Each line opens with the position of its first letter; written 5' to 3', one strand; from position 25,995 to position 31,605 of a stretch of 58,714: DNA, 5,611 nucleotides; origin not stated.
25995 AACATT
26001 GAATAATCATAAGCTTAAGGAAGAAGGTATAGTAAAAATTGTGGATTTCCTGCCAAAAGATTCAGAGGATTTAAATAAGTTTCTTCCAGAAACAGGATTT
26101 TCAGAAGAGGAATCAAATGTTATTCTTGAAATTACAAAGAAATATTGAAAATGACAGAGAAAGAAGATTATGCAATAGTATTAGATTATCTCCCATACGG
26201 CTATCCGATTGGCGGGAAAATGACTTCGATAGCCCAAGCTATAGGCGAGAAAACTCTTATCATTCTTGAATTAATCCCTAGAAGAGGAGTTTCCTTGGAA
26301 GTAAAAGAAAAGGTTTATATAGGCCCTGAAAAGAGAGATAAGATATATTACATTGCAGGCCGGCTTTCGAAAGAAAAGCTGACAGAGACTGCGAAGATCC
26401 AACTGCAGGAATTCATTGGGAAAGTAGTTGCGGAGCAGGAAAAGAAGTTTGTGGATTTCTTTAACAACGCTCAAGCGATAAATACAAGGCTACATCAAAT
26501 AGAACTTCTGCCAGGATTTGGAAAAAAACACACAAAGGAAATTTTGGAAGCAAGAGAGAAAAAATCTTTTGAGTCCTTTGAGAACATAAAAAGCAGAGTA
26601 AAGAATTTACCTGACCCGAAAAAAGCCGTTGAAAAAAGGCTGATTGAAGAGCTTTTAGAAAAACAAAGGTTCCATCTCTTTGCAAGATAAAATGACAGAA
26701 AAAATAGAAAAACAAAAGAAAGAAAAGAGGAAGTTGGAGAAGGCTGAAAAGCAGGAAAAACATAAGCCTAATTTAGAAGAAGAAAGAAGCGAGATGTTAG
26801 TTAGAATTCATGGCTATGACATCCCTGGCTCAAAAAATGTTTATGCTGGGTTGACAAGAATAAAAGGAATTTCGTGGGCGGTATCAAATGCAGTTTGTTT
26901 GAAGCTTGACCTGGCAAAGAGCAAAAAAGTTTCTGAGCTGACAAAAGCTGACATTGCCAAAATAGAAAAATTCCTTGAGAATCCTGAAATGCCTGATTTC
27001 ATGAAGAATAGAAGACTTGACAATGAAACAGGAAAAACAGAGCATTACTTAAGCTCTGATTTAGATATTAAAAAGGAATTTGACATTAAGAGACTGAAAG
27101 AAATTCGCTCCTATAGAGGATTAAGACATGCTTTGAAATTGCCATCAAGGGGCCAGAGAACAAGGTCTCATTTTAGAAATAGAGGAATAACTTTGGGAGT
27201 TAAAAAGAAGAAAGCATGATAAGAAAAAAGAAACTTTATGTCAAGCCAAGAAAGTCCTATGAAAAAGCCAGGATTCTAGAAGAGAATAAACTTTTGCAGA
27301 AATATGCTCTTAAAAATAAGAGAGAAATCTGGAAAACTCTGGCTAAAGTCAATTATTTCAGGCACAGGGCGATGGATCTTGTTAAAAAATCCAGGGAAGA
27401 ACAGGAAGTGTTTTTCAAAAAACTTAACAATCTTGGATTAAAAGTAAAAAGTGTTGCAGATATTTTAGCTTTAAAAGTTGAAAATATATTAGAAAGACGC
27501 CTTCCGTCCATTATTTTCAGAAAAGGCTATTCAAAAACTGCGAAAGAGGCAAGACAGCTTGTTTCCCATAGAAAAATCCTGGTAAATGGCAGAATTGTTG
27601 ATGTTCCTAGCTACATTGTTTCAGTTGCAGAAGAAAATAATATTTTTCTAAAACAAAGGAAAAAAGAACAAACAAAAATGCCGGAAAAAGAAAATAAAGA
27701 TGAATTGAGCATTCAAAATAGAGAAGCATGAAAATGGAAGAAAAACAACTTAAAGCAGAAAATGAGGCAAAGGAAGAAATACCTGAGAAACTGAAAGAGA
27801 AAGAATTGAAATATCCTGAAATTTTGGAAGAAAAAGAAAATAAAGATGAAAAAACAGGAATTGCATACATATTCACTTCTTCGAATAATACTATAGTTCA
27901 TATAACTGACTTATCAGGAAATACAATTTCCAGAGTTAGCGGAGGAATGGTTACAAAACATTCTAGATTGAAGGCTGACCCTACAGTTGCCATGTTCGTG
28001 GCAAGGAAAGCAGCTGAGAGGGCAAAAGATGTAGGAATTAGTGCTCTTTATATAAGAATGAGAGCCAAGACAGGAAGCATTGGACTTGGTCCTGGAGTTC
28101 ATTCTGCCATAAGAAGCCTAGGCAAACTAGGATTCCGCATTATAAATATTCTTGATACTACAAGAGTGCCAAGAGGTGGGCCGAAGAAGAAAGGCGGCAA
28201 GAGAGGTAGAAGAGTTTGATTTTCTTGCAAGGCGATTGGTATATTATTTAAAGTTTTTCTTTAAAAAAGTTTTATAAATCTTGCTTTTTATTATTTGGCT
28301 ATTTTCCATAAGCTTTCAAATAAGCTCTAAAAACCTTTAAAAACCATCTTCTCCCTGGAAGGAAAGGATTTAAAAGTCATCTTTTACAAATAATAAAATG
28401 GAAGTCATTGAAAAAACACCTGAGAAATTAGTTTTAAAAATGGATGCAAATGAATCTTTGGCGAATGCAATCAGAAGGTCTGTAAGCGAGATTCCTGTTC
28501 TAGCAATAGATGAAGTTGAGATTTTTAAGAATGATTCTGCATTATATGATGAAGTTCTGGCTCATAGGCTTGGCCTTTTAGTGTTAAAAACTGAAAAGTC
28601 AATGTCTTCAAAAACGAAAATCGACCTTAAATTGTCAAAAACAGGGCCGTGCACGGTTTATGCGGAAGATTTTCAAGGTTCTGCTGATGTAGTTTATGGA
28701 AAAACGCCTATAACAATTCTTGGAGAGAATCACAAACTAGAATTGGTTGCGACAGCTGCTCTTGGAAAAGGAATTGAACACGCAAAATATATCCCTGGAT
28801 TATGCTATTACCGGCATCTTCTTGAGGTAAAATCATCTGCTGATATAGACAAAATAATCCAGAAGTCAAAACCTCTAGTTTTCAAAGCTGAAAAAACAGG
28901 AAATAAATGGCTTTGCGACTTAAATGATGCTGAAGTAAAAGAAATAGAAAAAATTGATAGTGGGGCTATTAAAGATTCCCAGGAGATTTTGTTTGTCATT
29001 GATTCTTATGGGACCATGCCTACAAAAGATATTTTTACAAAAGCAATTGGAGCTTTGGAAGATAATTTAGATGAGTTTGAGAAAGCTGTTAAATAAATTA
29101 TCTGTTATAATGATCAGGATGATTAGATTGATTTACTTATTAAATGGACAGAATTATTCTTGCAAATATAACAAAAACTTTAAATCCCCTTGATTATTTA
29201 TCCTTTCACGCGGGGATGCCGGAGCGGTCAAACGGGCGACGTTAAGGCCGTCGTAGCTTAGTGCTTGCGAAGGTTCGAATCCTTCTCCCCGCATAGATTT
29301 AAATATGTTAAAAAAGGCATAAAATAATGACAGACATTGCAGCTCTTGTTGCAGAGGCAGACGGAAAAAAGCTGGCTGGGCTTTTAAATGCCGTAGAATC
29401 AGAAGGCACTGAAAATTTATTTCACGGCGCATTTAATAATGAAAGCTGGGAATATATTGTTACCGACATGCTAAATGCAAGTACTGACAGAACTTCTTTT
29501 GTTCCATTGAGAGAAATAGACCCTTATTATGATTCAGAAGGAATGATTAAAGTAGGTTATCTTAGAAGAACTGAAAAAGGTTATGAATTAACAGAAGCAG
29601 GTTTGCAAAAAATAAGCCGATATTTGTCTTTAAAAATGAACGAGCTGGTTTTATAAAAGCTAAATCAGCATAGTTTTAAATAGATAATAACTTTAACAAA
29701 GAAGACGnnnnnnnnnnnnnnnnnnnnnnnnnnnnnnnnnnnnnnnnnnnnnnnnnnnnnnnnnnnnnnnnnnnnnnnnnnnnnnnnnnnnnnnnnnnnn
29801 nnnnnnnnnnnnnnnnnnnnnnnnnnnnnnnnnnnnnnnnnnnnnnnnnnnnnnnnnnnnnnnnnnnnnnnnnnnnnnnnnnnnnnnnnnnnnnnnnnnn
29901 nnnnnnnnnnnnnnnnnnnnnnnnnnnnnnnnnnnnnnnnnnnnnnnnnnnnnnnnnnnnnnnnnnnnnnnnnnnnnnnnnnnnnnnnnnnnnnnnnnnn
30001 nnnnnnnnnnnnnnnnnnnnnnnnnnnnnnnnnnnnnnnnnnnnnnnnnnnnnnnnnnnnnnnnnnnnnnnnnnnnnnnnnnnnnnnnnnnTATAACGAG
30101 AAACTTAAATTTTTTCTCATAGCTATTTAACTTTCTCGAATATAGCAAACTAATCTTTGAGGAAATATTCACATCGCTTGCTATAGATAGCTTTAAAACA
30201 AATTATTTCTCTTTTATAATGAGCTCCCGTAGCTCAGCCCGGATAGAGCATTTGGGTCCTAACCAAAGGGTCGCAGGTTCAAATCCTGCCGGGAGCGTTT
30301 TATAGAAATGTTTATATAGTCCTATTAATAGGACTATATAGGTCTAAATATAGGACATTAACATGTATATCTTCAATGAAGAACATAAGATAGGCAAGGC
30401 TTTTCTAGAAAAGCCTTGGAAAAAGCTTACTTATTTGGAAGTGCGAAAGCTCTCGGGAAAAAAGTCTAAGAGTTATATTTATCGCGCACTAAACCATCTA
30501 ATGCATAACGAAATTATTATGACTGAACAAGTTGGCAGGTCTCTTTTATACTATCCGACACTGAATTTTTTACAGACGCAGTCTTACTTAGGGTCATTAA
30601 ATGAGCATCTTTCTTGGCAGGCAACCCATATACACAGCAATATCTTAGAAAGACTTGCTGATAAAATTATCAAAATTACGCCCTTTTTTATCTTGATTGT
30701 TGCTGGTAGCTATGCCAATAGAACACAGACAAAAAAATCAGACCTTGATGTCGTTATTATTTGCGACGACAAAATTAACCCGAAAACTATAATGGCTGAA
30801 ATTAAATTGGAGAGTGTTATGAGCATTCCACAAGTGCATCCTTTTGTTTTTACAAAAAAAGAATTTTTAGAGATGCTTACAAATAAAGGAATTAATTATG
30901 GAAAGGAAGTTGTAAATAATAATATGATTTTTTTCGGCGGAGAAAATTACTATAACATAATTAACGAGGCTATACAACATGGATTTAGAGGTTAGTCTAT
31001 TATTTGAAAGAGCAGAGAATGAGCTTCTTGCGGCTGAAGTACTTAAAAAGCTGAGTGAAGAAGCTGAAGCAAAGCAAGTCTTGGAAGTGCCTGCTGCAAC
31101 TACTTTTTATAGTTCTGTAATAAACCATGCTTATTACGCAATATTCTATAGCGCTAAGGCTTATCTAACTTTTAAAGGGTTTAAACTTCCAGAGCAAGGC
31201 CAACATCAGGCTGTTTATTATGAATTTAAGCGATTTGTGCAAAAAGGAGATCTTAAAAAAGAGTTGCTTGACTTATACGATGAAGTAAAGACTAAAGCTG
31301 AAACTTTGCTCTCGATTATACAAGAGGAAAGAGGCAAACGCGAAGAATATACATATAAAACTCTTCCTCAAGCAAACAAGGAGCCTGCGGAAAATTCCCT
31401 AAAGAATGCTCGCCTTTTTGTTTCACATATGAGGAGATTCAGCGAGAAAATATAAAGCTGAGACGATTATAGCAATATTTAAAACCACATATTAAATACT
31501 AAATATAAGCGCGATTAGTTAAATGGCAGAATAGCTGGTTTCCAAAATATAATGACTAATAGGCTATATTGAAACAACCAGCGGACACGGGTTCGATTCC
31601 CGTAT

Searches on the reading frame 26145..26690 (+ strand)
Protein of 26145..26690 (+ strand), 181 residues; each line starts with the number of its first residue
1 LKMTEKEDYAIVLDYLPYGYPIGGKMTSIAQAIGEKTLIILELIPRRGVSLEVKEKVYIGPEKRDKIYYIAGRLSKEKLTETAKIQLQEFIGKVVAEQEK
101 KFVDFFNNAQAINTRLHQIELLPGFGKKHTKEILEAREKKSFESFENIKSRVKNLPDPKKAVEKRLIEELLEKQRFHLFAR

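Call 82: search_protein_families(library=pfam, proteins=[window:26145-26690:+], max_evalue=0.001)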
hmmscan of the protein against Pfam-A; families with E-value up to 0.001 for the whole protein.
window:26145-26690:+ (181 aa): 2 families
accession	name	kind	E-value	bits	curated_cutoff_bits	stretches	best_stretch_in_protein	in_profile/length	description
PF04919.18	DUF655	-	6.7e-58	196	22.2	1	7-180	2-180/181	Protein of unknown function (DUF655)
PF14579.12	HHH_6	-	0.0006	20.4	25.6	0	123-170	31-74/90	Helix-hairpin-helix motif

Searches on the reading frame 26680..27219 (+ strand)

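Call 82: search_protein_families(library=pfam, proteins=[window:26680-27219:+], max_evalue=0.001)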
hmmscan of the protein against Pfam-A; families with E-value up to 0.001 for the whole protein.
window:26680-27219:+ (179 aa): 1 family
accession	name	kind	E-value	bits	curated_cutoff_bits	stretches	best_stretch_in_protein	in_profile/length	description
PF00416.27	Ribosomal_S13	-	1.8e-33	116.1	31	1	42-166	1-127/128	Ribosomal protein S13/S18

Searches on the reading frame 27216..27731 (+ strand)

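Call 82: search_protein_families(library=pfam, proteins=[window:27216-27731:+], max_evalue=0.001)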
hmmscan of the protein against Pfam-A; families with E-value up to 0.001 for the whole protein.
window:27216-27731:+ (171 aa): 1 family
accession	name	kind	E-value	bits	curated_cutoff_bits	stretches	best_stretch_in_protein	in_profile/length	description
PF01479.30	S4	-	2.2e-14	53.4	22.8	1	94-138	1-45/48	S4 domain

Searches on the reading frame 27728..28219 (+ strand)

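Call 82: search_protein_families(library=pfam, proteins=[window:27728-28219:+], max_evalue=0.001)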
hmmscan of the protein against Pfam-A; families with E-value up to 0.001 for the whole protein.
window:27728-28219:+ (163 aa): 1 family
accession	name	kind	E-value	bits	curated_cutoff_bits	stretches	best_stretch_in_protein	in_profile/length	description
PF00411.24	Ribosomal_S11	-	2.8e-25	89.3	25.1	1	44-159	1-110/110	Ribosomal protein S11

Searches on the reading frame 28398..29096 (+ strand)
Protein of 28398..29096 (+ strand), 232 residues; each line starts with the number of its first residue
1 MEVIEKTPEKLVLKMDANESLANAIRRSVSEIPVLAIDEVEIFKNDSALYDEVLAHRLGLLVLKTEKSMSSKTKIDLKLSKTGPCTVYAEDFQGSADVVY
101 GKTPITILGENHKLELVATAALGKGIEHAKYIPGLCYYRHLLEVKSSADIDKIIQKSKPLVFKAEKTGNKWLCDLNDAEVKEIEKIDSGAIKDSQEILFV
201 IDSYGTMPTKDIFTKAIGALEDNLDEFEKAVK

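Call 82: search_protein_families(library=pfam, proteins=[window:28398-29096:+], max_evalue=0.001)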
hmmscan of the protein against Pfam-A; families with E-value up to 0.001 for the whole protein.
window:28398-29096:+ (232 aa): 2 families
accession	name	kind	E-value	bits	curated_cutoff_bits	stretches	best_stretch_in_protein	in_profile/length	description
PF01000.31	RNA_pol_A_bac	-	5.9e-11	43.1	33.9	1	61-130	30-101/119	RNA polymerase Rpb3/RpoA insert domain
PF01193.29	RNA_pol_L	-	7.3e-08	32.5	24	1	20-223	10-73/74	RNA polymerase Rpb3/Rpb11 dimerisation domain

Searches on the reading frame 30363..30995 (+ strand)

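Call 82: search_protein_families(library=pfam, proteins=[window:30363-30995:+], max_evalue=0.001)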
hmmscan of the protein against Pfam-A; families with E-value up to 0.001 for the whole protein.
window:30363-30995:+ (210 aa): 3 families
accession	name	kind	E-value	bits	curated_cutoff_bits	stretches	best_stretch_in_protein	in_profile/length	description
PF18765.7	Polbeta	-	3.8e-05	24.2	26.9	1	112-149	17-55/93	Polymerase beta, Nucleotidyltransferase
PF01909.29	NTP_transf_2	-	0.00012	22.9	21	1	111-159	17-70/93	Nucleotidyltransferase domain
PF22600.2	MTPAP-like_central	-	0.00036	21.1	27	1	91-149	22-80/139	Poly(A) RNA polymerase, mitochondrial-like, central palm domain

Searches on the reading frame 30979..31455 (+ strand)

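Call 82: search_protein_families(library=pfam, proteins=[window:30979-31455:+], max_evalue=0.001)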
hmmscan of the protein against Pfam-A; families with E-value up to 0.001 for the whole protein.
window:30979-31455:+ (158 aa): 1 family
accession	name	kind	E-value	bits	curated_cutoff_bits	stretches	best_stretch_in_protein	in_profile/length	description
PF05168.19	HEPN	-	6e-05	23.6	22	1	41-149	21-112/117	HEPN domain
